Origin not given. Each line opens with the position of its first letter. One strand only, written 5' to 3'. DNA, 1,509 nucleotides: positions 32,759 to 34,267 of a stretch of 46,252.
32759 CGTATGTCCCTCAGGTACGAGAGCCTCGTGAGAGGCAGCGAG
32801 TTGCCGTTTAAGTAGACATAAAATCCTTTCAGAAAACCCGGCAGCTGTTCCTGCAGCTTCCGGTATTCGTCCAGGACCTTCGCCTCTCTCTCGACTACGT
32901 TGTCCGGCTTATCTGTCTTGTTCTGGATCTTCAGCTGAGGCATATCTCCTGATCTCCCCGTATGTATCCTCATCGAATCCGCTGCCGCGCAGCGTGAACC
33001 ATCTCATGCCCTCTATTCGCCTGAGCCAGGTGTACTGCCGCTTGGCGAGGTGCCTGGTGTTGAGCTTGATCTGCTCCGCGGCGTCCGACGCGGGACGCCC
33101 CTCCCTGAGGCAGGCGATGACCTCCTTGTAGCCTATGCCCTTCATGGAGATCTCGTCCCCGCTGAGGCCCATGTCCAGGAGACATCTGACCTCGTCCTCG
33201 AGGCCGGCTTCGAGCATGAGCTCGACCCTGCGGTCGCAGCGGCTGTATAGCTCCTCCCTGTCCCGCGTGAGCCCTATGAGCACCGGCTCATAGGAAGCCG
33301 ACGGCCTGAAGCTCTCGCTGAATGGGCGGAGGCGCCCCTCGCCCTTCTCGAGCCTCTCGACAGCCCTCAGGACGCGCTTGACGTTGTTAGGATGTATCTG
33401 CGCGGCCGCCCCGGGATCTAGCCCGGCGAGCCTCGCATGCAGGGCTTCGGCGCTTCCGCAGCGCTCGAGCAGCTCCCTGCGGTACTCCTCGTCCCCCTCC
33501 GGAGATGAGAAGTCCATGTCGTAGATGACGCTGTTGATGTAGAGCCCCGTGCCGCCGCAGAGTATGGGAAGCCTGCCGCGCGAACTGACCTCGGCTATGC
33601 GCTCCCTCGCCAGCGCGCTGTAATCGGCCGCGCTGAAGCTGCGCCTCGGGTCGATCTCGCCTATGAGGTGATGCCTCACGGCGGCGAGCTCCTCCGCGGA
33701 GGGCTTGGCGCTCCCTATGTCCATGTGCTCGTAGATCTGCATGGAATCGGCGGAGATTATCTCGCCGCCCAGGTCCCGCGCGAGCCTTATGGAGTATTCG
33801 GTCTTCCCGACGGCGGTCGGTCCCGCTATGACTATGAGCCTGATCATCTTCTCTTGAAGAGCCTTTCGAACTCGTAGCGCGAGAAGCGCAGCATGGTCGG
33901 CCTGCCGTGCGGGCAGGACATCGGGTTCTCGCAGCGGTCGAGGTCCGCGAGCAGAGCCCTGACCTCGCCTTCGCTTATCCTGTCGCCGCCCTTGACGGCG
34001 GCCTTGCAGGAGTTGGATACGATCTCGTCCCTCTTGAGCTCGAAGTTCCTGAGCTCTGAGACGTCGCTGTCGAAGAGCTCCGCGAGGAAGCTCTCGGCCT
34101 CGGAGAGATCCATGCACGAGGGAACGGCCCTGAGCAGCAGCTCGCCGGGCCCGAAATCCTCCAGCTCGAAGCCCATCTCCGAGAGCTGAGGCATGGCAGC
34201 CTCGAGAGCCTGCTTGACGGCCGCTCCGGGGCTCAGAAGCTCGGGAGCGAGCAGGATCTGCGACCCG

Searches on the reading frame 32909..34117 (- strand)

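Call 13: search_protein_families(library=pfam, proteins=[window:32909-34117:-], max_evalue=0.001)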
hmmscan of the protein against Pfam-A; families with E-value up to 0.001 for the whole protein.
window:32909-34117:- (402 aa): 2 families
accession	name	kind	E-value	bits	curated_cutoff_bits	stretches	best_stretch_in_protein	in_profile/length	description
PF01715.23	IPPT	-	3.3e-77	259.9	23.6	1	127-367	1-242/243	IPP transferase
PF01745.22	IPT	-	1.3e-10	41.5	20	1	93-179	2-89/233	Isopentenyl transferase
